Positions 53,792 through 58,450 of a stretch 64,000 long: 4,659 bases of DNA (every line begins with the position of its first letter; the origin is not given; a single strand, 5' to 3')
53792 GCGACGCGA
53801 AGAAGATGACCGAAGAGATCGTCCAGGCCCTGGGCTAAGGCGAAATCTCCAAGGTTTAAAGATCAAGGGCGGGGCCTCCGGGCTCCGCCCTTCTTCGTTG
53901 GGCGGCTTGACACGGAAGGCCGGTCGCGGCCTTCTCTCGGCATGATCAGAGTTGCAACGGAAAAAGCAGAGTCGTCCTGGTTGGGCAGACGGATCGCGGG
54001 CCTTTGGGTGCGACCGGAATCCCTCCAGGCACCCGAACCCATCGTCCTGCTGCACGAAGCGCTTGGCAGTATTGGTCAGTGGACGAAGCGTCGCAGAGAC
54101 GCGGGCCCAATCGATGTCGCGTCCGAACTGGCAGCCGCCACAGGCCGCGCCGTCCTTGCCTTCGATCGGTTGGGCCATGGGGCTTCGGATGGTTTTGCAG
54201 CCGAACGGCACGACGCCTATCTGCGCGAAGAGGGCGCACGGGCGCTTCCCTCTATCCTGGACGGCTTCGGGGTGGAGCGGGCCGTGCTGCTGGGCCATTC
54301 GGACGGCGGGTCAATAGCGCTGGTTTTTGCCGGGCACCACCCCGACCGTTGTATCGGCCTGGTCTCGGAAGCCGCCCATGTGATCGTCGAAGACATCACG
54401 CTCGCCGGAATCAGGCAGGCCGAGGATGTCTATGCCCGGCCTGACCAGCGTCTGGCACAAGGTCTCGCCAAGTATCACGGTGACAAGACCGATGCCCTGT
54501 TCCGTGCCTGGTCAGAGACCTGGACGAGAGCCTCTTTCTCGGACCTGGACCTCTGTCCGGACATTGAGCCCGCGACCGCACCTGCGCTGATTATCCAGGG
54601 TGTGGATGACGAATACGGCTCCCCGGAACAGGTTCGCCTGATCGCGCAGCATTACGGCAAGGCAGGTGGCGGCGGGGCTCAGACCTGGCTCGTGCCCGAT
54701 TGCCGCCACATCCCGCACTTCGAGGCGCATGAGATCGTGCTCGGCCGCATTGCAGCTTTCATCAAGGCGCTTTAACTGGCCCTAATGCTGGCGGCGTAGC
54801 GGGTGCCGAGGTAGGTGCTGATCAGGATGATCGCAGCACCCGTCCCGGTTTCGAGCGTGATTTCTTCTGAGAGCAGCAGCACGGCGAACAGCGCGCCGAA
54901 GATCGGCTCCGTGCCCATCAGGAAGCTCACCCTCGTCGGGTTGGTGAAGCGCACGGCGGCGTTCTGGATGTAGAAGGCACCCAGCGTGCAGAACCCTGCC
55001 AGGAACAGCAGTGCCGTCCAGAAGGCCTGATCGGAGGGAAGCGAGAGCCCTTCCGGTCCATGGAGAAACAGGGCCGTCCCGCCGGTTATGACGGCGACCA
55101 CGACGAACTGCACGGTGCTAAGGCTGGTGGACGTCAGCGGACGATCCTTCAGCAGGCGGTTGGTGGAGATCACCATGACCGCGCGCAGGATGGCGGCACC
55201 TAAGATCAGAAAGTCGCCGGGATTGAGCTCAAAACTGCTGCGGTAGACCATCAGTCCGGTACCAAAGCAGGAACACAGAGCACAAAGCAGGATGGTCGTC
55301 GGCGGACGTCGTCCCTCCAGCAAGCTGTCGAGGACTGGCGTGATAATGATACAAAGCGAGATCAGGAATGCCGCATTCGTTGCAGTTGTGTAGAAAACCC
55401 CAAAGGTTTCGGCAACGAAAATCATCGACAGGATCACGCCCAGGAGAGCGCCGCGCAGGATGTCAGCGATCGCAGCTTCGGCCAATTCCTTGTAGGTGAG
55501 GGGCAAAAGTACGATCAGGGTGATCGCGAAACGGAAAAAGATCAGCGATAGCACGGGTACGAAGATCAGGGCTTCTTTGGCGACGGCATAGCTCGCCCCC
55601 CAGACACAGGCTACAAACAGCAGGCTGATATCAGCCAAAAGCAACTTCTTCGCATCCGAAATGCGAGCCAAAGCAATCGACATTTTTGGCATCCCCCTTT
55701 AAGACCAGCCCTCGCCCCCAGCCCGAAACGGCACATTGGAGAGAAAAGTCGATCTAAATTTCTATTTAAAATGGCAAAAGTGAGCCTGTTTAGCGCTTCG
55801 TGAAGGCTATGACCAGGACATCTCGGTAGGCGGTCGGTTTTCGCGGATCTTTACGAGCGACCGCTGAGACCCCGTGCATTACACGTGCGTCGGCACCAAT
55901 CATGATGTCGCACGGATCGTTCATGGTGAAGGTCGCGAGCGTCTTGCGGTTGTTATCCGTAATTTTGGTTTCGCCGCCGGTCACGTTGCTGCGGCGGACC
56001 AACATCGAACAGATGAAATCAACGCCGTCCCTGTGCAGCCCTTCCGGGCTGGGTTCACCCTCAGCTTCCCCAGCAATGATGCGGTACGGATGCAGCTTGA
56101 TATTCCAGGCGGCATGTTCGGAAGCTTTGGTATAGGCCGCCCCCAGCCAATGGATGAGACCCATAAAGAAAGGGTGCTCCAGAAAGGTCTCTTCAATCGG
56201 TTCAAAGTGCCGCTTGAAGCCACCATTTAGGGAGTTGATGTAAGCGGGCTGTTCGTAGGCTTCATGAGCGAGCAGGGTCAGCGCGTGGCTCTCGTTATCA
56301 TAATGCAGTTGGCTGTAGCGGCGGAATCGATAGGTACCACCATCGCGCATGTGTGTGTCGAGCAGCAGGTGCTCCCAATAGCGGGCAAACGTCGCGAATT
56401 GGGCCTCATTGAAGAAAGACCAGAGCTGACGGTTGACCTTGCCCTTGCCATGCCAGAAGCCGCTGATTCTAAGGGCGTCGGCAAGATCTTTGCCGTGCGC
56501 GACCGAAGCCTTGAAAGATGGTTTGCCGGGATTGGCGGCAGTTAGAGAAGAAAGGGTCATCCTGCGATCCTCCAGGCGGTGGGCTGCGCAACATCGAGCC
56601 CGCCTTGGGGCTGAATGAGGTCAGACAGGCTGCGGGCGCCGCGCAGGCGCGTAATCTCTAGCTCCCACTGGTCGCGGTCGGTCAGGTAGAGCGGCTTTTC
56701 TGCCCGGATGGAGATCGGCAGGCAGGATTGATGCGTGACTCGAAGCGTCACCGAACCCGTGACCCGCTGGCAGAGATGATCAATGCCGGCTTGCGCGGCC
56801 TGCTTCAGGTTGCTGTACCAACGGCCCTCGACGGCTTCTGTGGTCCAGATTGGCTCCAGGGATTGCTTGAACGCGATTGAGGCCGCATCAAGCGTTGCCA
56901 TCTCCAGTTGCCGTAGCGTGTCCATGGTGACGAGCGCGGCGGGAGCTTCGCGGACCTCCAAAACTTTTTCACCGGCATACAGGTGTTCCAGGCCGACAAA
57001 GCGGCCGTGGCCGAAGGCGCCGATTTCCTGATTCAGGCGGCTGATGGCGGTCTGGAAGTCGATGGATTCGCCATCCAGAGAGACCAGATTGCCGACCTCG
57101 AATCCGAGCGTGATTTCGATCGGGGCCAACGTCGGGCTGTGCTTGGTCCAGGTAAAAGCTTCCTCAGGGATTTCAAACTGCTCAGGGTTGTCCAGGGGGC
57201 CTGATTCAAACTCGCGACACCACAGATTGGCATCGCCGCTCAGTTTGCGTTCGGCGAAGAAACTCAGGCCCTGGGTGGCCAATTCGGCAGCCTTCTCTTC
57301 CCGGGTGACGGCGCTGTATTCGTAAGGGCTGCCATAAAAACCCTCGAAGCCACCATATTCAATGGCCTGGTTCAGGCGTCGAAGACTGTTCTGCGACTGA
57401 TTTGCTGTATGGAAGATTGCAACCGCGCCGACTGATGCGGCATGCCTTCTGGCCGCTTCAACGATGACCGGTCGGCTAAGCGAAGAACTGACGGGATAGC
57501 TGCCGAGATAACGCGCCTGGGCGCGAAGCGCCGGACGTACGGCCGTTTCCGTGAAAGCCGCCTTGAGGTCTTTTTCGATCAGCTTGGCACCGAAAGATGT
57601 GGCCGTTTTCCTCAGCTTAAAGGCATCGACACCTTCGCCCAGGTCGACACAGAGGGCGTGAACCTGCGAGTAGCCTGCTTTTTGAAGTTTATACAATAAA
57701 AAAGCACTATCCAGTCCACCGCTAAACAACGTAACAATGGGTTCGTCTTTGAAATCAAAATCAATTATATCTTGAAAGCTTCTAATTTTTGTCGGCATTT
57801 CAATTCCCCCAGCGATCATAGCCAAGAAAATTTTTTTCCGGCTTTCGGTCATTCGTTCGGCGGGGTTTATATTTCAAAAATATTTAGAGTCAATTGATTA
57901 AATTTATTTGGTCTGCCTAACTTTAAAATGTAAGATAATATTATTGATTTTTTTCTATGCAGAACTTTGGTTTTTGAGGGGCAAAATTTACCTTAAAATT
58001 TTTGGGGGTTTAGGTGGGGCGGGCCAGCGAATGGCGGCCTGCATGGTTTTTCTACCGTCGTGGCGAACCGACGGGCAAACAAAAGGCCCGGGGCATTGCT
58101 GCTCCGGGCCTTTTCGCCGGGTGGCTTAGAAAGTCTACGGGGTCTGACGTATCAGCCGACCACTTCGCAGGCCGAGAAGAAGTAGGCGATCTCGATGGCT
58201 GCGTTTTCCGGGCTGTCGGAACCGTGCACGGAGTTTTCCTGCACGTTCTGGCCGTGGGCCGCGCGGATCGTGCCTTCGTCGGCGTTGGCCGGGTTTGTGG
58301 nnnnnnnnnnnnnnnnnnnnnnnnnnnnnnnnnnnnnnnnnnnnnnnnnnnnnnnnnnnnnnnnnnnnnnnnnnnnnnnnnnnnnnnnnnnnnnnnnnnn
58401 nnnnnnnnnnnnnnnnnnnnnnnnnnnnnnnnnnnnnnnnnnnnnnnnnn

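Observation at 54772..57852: ArgG-like PP-loop ligase + PF10014-type 2OG-Fe dioxygenase + EamA exporter: candidate small-molecule pathway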

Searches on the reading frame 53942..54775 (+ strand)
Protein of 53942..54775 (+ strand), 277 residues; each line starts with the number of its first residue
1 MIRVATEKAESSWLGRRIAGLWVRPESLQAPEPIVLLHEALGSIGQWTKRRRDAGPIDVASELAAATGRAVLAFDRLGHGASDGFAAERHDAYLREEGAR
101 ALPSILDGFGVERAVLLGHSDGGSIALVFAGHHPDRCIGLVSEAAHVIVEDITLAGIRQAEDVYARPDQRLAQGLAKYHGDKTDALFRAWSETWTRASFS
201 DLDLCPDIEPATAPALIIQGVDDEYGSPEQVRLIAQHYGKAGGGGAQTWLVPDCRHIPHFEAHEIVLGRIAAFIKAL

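Call 3: search_protein_families(library=pfam, proteins=[window:53942-54775:+], max_evalue=0.01)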
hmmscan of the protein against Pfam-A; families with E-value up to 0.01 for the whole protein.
window:53942-54775:+ (277 aa): 4 families
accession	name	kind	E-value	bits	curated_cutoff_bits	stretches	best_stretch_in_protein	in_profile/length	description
PF00561.26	Abhydrolase_1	-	2.1e-16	60.8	25.8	1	33-145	2-102/245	alpha/beta hydrolase fold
PF12697.13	Abhydrolase_6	-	2.9e-13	51.4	26.3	1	34-265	1-214/217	Alpha/beta hydrolase family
PF12146.15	Hydrolase_4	-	5.4e-11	42.7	27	1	60-151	24-115/239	Serine aminopeptidase, S33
PF00756.26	Esterase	-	0.0042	17.3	22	1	103-137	104-140/251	Putative esterase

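Call 4: search_protein_families(library=ncbifam, proteins=[window:53942-54775:+], max_evalue=0.01)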
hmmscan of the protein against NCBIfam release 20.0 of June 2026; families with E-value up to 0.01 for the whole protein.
window:53942-54775:+ (277 aa): 26 families (the best 25 are shown)
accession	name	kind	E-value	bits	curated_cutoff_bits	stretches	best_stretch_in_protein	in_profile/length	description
TIGR02427.1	protocat_pcaD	equivalog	1.5e-15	57.3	255.85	1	69-274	40-250/251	3-oxoadipate enol-lactonase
NF051488.1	bifunc_PcaDC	exception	7.5e-13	48.4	390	1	59-275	31-251/375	bifunctional 3-oxoadipate enol-lactonase/4-carboxymuconolactone decarboxylase PcaDC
NF011457.0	PRK14875.1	equivalog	1.9e-11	43.6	307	1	32-140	133-226/372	acetoin dehydrogenase dihydrolipoyllysine-residue acetyltransferase subunit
NF045632.1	hydroxlase_HsaD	equivalog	1.1e-08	34.4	400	1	32-141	35-133/290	4,5:9,10-diseco-3-hydroxy-5,9,17-trioxoandrosta-1(10),2-diene-4-oate hydrolase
TIGR03695.1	menH_SHCHC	equivalog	2.2e-08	33.9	208.55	1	33-162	4-121/252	2-succinyl-6-hydroxy-2,4-cyclohexadiene-1-carboxylate synthase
NF053684.1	esterase_mleBCA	exception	3.2e-07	29.8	570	1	62-151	45-133/281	BCA family alpha/beta fold macrolide esterase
NF045945.1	ProImpepLactob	equivalog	9.4e-07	28.6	400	1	33-133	29-118/293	proline iminopeptidase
TIGR03343.1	biphenyl_bphD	equivalog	1e-06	28.2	462.15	1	32-167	31-160/282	2-hydroxy-6-oxo-6-phenylhexa-2,4-dienoate hydrolase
NF033124.1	estX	equivalog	1.2e-06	27.8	600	1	30-144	22-126/280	macrolide esterase EstX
NF002938.0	PRK03592.1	equivalog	1.8e-06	27.5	241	1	70-147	58-131/298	haloalkane dehalogenase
NF045948.1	ProImpepThrmp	equivalog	2.8e-06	27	500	1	66-141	50-124/291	proline iminopeptidase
NF052610.1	macro_16_ester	equivalog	2.9e-06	26.9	420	1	65-150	48-132/281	alpha/beta fold macrolide esterase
NF051487.1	bifunc_PcaCD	exception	4.9e-06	25.9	430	1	59-142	191-268/413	bifunctional 4-carboxymuconolactone decarboxylase/3-oxoadipate enol-lactonase PcaCD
NF053683.1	esterase_mleBRB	exception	1.1e-05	25.1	585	1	65-146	48-128/280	BRB family alpha/beta fold macrolide esterase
TIGR03611.1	RutD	equivalog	1.2e-05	24.8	238.5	1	70-142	41-110/258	pyrimidine utilization protein D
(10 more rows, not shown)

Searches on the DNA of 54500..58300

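Call 60: search_rna_families(source=window, start=54500, end=58300, threshold=evalue, max_evalue=1)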
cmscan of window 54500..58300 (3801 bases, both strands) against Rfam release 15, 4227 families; matches with E-value up to 1: 3.
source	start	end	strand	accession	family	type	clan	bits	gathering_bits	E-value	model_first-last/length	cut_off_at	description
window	58077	58205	-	RF02346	ar35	Gene; sRNA;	-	30.7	45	0.0036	1-144/144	no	Alphaproteobacterial sRNA ar35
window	58081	58114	+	RF02346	ar35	Gene; sRNA;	-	22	45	0.35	107-140/144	no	Alphaproteobacterial sRNA ar35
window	57983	58129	+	RF02657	sot2652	Gene; sRNA;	-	20.2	61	0.2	1-187/187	no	Sense overlapping transcript RNA 2652 (sot)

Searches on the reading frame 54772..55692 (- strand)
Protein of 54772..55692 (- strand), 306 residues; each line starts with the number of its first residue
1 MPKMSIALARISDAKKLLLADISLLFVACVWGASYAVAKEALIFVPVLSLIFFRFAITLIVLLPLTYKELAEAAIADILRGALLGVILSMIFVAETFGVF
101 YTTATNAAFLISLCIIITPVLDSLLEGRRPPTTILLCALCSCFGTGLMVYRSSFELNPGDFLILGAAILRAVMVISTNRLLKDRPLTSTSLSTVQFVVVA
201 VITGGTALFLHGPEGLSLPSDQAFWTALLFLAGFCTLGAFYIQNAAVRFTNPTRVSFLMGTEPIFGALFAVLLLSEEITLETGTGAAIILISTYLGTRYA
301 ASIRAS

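Call 3: search_protein_families(library=pfam, proteins=[window:54772-55692:-], max_evalue=0.01)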
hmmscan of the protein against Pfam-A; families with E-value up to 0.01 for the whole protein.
window:54772-55692:- (306 aa): 1 family
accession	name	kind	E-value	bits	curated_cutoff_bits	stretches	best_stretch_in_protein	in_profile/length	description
PF00892.27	EamA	-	1.3e-27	97.1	28.2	2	158-295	2-132/135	EamA-like transporter family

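Call 4: search_protein_families(library=ncbifam, proteins=[window:54772-55692:-], max_evalue=0.01)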
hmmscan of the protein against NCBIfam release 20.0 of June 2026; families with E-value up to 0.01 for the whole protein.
window:54772-55692:- (306 aa): 1 family
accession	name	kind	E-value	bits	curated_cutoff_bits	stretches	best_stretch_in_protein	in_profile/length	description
TIGR00950.1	2A78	equivalog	4.9e-14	52.4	230.2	1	31-292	1-262/264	carboxylate/amino acid/amine transporter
